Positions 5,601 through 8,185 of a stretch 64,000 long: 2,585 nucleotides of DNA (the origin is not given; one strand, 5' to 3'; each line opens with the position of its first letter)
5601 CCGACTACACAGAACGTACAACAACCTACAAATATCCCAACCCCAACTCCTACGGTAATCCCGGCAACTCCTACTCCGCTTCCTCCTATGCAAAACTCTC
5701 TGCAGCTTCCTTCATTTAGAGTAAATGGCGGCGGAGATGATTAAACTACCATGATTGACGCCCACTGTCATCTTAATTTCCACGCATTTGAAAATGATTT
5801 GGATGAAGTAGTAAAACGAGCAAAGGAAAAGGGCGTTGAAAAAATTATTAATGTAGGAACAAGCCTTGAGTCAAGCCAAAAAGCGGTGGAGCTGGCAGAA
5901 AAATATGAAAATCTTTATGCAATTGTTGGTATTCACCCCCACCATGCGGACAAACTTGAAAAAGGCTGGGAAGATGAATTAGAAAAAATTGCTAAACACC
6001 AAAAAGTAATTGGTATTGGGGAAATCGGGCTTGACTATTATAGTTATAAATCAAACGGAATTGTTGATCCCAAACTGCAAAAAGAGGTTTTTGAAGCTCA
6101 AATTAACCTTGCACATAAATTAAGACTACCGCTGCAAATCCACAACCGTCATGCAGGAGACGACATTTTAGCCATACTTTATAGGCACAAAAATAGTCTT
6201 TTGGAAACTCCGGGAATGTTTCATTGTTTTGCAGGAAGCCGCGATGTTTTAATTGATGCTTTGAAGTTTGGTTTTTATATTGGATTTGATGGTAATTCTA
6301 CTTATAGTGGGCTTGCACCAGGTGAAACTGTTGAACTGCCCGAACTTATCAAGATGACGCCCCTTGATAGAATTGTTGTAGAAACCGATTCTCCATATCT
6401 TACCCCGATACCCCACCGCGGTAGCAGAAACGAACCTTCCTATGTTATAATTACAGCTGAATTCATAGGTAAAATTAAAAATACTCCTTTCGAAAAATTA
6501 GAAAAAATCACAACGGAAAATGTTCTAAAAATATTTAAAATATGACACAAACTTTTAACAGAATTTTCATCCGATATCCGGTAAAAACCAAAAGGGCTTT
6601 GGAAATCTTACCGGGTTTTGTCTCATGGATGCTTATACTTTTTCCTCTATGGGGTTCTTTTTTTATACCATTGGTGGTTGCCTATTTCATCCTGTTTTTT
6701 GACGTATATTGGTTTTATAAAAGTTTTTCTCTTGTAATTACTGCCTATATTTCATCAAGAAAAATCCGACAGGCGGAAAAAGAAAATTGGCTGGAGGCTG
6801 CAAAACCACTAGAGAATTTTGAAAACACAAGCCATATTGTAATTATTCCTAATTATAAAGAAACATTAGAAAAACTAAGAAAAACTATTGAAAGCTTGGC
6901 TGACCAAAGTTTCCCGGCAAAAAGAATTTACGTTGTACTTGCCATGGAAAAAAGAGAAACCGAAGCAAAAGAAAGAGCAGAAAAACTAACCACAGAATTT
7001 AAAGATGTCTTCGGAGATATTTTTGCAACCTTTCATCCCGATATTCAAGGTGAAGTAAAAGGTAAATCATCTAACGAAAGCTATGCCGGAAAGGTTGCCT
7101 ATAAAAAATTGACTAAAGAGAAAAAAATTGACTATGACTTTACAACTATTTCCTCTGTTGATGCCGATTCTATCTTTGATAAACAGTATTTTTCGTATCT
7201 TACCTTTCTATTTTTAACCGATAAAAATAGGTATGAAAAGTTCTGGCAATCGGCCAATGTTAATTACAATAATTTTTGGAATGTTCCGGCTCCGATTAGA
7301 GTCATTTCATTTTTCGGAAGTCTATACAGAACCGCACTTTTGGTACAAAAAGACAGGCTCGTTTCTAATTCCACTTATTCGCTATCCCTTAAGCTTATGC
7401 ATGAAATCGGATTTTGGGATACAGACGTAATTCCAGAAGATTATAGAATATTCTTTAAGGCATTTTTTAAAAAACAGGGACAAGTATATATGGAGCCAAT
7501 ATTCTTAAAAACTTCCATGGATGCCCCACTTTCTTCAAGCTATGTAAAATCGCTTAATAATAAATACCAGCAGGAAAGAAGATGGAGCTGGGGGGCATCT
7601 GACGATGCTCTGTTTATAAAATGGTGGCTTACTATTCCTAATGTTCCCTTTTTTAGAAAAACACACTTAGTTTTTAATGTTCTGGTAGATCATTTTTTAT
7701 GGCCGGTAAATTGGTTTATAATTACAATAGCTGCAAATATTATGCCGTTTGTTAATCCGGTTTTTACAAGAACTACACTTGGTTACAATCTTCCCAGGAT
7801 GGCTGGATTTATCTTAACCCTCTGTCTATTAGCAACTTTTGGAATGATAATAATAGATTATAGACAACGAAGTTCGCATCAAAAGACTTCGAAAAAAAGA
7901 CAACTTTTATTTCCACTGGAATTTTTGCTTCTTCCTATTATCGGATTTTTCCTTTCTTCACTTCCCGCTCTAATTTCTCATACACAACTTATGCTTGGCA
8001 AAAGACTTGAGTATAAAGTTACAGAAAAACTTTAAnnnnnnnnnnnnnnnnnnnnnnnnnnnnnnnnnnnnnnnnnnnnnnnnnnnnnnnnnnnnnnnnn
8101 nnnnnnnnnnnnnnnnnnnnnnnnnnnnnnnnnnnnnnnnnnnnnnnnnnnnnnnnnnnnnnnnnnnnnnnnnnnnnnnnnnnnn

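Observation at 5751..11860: Translationally coupled envelope-glycan operon ending in a DPPR-synthase-like UbiA enzyme and a WecA-type initiating transferase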

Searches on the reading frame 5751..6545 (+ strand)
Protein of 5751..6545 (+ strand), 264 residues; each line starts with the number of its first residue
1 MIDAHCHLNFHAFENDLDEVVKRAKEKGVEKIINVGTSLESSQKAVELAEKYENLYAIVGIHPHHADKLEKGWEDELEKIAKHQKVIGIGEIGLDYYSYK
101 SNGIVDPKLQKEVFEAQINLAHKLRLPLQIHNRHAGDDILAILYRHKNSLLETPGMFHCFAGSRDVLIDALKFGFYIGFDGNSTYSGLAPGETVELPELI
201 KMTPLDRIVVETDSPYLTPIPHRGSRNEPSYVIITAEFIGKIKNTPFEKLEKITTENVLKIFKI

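Call 3: search_protein_families(library=pfam, proteins=[window:5751-6545:+], max_evalue=0.01)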
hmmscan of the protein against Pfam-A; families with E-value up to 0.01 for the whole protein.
window:5751-6545:+ (264 aa): 1 family
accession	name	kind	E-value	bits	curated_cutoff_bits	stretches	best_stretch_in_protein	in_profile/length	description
PF01026.27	TatD_DNase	-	1e-81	274.5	27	1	2-263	1-253/253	TatD related DNase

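Call 4: search_protein_families(library=ncbifam, proteins=[window:5751-6545:+], max_evalue=0.01)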
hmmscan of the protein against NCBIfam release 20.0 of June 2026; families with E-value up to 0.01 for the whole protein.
window:5751-6545:+ (264 aa): 5 families
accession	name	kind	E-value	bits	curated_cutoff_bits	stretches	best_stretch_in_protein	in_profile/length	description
TIGR00010.1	TIGR00010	subfamily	9.1e-82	274.3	206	1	1-263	1-252/253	YchF/TatD family DNA exonuclease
NF008075.0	PRK10812.1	equivalog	1.9e-52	178.1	438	1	1-264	3-256/265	metal-dependent hydrolase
NF007745.0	PRK10425.1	equivalog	4.9e-49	166.9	395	1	1-264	1-258/260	3'-5' ssDNA/RNA exonuclease TatD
NF008522.0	PRK11449.1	equivalog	1.1e-36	126.3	481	1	1-264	5-258/259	metal-dependent hydrolase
NF041926.1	QatD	equivalog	6.7e-23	81.1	230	1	3-259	1-237/239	Qat anti-phage system TatD family nuclease QatD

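Call 63: list_cluster_members(proteins=[window:5751-6545:+, window:6542-8035:+, window:8035-9525:+, window:9506-9859:+, window:9859-10938:+, window:10922-11860:+])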
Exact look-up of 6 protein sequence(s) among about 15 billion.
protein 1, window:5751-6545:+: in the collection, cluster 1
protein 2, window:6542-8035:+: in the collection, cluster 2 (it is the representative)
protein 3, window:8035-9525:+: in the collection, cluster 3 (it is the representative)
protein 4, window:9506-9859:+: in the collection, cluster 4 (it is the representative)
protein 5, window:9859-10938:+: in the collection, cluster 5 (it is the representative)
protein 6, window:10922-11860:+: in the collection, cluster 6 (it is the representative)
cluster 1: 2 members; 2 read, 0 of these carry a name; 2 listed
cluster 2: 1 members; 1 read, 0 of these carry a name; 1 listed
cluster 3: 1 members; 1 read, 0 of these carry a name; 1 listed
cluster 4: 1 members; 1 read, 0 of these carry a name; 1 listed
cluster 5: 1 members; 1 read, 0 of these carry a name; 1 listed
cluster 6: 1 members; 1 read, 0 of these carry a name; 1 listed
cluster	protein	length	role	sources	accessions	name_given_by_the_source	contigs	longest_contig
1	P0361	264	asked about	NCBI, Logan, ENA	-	-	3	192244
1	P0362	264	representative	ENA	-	-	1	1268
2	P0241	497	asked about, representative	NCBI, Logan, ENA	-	-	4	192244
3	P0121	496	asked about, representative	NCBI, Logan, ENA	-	-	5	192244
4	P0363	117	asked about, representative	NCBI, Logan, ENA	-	-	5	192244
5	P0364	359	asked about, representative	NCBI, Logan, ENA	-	-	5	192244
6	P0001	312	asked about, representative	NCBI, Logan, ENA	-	-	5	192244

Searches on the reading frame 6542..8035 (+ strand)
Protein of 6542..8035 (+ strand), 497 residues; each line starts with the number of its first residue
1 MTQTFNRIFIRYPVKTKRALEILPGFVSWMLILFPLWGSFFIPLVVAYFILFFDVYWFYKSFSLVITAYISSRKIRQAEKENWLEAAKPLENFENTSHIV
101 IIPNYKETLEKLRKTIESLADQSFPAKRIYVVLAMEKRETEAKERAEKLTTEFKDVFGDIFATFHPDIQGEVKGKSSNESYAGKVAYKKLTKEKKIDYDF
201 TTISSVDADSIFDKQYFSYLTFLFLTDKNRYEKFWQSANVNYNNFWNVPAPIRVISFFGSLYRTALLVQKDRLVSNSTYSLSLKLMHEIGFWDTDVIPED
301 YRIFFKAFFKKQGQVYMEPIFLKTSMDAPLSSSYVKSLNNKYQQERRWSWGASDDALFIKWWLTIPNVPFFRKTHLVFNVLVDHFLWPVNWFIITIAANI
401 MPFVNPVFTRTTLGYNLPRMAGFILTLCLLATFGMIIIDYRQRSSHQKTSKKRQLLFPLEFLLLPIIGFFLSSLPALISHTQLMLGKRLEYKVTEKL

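Call 3: search_protein_families(library=pfam, proteins=[window:6542-8035:+], max_evalue=0.01)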
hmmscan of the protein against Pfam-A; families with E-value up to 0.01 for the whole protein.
window:6542-8035:+ (497 aa): 3 families
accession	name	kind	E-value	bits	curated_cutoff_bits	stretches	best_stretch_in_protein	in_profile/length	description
PF13641.12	Glyco_tranf_2_3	-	3.6e-05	24.3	27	1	100-228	5-115/230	Glycosyltransferase like family 2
PF00535.33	Glycos_transf_2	-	0.0034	17.8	23.3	1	100-132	2-33/168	Glycosyl transferase family 2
PF13268.11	DUF4059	-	0.007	17.2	25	0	421-469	11-63/72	Protein of unknown function (DUF4059)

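Call 4: search_protein_families(library=ncbifam, proteins=[window:6542-8035:+], max_evalue=0.01)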
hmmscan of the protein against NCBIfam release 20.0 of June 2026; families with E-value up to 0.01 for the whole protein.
window:6542-8035:+ (497 aa): 1 family
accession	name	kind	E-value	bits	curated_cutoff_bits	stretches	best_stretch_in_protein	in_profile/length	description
TIGR03937.1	PgaC_IcaA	equivalog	1.4e-07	30.8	422.3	1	77-467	26-381/407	poly-beta-1,6-N-acetyl-D-glucosamine synthase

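Call 15: search_solved_structures(query=window:6542-8035:+, max_evalue=1)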
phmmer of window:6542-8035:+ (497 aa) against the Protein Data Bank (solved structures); distinct sequences matched with E-value up to 1: 5.
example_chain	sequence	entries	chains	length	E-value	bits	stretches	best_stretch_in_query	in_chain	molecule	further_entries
2ocy_A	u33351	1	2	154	0.034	16.4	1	70-195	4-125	Rab guanine nucleotide exchange factor SEC2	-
2e7s_A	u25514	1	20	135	0.06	15.6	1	99-194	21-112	Rab guanine nucleotide exchange factor SEC2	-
2eqb_B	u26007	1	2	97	0.18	14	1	104-193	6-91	Rab guanine nucleotide exchange factor SEC2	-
4zdw_B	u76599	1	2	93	0.3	13.3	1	104-193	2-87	Rab guanine nucleotide exchange factor SEC2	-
4qj3_B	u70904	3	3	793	0.99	11.6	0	111-205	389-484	1-phosphatidylinositol 4,5-bisphosphate phosphodiesterase beta-3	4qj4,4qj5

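Call 37: find_homologous_proteins(query=window:6542-8035:+, max_evalue=0.00001)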
Query window:6542-8035:+ (497 aa): 4464 proteins with E <= 0.00001 among 8000 candidates; the best 120 are listed.
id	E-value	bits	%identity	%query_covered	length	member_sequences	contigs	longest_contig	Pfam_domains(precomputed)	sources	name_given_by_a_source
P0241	0.0e+0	1122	100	100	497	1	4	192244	-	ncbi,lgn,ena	-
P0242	0.0e+0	1020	90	100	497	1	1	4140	-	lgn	-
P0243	7.4e-297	1003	87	100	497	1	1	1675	-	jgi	jgi:cellulose synthase/poly-beta-1,6-N-acetylglucosamine synthase-like glycosyltransferase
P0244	1.7e-284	962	82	100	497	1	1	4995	-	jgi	jgi:cellulose synthase/poly-beta-1,6-N-acetylglucosamine synthase-like glycosyltransferase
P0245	3.0e-284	962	82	100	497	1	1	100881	PF13632.13,PF13641.13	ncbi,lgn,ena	-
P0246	1.4e-283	959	82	100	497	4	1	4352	PF13632.13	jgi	-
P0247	4.6e-283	958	82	100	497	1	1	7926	-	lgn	-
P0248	6.4e-283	957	83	100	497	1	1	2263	PF13632.13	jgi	jgi:cellulose synthase/poly-beta-1,6-N-acetylglucosamine synthase-like glycosyltransferase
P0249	1.2e-282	956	81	100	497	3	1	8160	PF13632.13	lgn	-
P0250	3.6e-280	948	82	100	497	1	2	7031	PF13632.13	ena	-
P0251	1.3e-278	943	81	100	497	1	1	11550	-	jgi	jgi:cellulose synthase/poly-beta-1,6-N-acetylglucosamine synthase-like glycosyltransferase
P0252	4.0e-278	941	82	100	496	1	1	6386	PF13632.13,PF13641.13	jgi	jgi:cellulose synthase/poly-beta-1,6-N-acetylglucosamine synthase-like glycosyltransferase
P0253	6.3e-278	941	81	100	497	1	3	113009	PF13632.13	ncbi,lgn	-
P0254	2.0e-277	939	81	100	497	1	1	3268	PF13632.13,PF13641.13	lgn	-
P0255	2.5e-277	939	81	100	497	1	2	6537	PF13632.13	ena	-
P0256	4.0e-277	938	81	100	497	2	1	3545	PF13632.13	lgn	-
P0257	1.1e-276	937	81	100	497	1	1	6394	PF13632.13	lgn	-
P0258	2.6e-276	935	81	100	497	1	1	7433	PF13632.13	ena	-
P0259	7.2e-276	934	81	100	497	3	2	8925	PF13632.13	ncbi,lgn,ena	-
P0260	1.4e-275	933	80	100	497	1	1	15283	PF13632.13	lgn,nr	nr:glycosyltransferase family 2 protein [Candidatus Levybacteria bacterium]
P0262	2.1e-275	932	81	100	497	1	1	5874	PF13632.13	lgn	-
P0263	2.5e-275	932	81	100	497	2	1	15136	PF13632.13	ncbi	-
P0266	6.1e-274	928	80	100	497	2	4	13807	PF13632.13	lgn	-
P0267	2.1e-273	926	80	100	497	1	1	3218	PF13632.13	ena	-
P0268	2.5e-273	926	79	100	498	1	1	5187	PF13632.13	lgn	-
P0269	3.1e-273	925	79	100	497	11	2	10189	PF13632.13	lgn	-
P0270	4.1e-273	925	81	100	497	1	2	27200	PF13632.13,PF13641.13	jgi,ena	jgi:cellulose synthase/poly-beta-1,6-N-acetylglucosamine synthase-like glycosyltransferase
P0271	7.3e-273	924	81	100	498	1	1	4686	PF13632.13,PF13641.13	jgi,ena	-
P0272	9.7e-273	924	80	100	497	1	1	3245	PF13632.13,PF13641.13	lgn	-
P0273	4.1e-271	918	80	100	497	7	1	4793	PF13632.13,PF13641.13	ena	-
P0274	1.1e-270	917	79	100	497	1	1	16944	PF13632.13,PF13641.13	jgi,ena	-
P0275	2.6e-270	916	80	100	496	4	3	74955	PF13632.13,PF13641.13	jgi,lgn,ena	-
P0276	3.4e-270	915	80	100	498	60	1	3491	PF13632.13,PF13641.13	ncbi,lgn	-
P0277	4.9e-270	915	79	100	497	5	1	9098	PF13632.13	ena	-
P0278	5.9e-270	914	80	100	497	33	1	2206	PF13632.13,PF13641.13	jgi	jgi:cellulose synthase/poly-beta-1,6-N-acetylglucosamine synthase-like glycosyltransferase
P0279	2.1e-269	913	79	100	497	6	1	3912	PF13632.13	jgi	jgi:cellulose synthase/poly-beta-1,6-N-acetylglucosamine synthase-like glycosyltransferase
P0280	2.6e-269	912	79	100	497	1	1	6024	PF13632.13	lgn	-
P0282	4.0e-269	912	80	100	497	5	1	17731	PF13632.13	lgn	-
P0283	4.7e-269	911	78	100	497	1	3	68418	PF13632.13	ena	-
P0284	5.4e-269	911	79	100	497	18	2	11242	PF13632.13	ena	-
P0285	7.7e-269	911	79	100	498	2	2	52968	PF13632.13,PF13641.13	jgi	jgi:cellulose synthase/poly-beta-1,6-N-acetylglucosamine synthase-like glycosyltransferase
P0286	2.9e-268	909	78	100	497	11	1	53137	PF13632.13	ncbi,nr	ncbi:MAG: hypothetical protein A2171_01320 [Candidatus Levybacteria bacterium RBG_13_35_9]|nr:MAG: h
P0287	3.4e-268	909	78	100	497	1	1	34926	PF13632.13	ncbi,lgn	-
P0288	1.4e-266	903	78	100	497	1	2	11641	PF13632.13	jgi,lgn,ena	-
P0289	1.6e-266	903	78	100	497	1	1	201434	PF13632.13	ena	-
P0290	2.8e-266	902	79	100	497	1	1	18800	PF13632.13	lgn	-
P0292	4.4e-266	902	79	100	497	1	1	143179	PF13632.13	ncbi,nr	ncbi:MAG: glycosyltransferase family 2 protein [Candidatus Levybacteria bacterium]|nr:glycosyltransf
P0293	4.1e-265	898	81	96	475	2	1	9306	PF13632.13,PF13641.13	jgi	jgi:cellulose synthase/poly-beta-1,6-N-acetylglucosamine synthase-like glycosyltransferase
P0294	6.4e-265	898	78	100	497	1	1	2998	PF13632.13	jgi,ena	-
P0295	7.5e-265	898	79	100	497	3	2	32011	PF13632.13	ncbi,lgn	-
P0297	6.8e-264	894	78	100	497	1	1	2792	PF13632.13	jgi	-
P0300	4.8e-262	888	78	100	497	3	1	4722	PF13632.13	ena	-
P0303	2.9e-261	886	76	100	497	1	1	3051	PF13632.13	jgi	jgi:cellulose synthase/poly-beta-1,6-N-acetylglucosamine synthase-like glycosyltransferase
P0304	3.0e-261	886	76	100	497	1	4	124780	PF13632.13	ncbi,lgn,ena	-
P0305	4.3e-261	885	76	100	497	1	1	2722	PF13632.13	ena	-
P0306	1.7e-260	883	76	100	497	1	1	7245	PF13632.13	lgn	-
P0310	6.3e-257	871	75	100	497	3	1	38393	PF13632.13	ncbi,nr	ncbi:MAG: glycosyltransferase family 2 protein [Patescibacteria group bacterium]|nr:glycosyltransfer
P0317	7.6e-255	865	75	100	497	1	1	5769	PF13632.13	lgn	-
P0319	1.4e-254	864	74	100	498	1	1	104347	PF13632.13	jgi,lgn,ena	-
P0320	9.5e-253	858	74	100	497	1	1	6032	PF13632.13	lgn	-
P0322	4.0e-252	856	74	100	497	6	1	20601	PF13632.13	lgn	-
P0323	4.4e-252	855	73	100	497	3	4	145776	PF13632.13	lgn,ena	-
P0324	5.3e-252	855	73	100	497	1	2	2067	PF13632.13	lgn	-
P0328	1.9e-250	850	76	96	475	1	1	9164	PF13632.13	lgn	-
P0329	7.8e-250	848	73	100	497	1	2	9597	PF13632.13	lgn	-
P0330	9.4e-250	848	73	100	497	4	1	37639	PF13632.13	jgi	jgi:cellulose synthase/poly-beta-1,6-N-acetylglucosamine synthase-like glycosyltransferase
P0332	1.5e-249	847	74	100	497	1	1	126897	PF13632.13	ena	-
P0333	2.3e-249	847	73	100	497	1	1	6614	PF13632.13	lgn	-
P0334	3.2e-249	846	73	100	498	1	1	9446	PF13632.13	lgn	-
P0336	5.3e-249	845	73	100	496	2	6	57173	PF13632.13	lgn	-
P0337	1.2e-248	844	72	100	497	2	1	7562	PF13632.13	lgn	-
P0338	1.5e-248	844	73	100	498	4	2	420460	PF13632.13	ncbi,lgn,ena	-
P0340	5.3e-248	842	71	100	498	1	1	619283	PF13632.13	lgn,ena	-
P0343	2.5e-247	840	71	100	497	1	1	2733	PF13632.13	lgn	-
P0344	2.9e-247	840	72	100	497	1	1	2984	PF13632.13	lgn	-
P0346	8.2e-247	838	72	100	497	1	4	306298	PF13632.13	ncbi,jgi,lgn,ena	-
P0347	9.8e-247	838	75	96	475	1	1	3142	PF13632.13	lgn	-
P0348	1.4e-246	837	72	100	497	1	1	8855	PF13632.13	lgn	-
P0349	1.5e-246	837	71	100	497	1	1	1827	PF13632.13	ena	-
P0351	2.0e-246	837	72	100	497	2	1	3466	PF13632.13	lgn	-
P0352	2.1e-246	837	73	100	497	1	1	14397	PF13632.13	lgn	-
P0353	5.8e-246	835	72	100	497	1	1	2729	PF13632.13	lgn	-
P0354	5.9e-246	835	72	100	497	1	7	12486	PF13632.13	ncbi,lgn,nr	ncbi:MAG: glycosyltransferase family 2 protein [Candidatus Levybacteria bacterium]|nr:glycosyltransf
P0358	7.5e-246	835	71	100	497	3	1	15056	PF13632.13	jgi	jgi:hypothetical protein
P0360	1.5e-245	834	73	100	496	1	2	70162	PF13632.13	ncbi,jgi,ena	-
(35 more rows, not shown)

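Call 47: predict_structure(alignment_id=A2)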
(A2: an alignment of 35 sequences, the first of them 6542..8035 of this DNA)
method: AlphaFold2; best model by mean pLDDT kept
length: 497 residues; sequences in the alignment: 35
mean_pLDDT: 70.7   pTM: 0.76
mean pLDDT of the five models: 70.7, 64.4, 61.6, 59.1, 56.8
residues with pLDDT >= 90: 103; 70-90: 125; 50-70: 206; < 50: 63
segments of 3 or more residues with pLDDT < 50: 1-9, 11-17, 294-299, 349-353, 446-448, 464-484, 486-497
pLDDT, mean of each block of 10 residues (from residue 1): 43 49 58 65 68 65 72 87 97 96 81 92 97 88 92 96 81 69 88 89 87 94 95 86 72 64 69 66 88 51 75 85 76 64 54 51 68 67 53 57 64 59 59 65 54 64 46 43 44 28
secondary structure, 60 per line:
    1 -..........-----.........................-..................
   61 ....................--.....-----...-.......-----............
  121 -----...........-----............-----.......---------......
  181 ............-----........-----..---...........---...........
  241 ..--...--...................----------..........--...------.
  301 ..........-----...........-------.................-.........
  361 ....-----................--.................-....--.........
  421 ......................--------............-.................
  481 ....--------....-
elements in order: H2-11 H17-41 H43-80 H83-87 E97-103 H109-120 E129-136 H142-153 E159-165 H175-192 E201-205 H216-226 E233-242 H250-268 E279-282 H283-288 H300-310 E316-326 H334-350 H352-364 H370-385 H388-404 H406-409 H412-442 H451-462 H464-484 H493-496
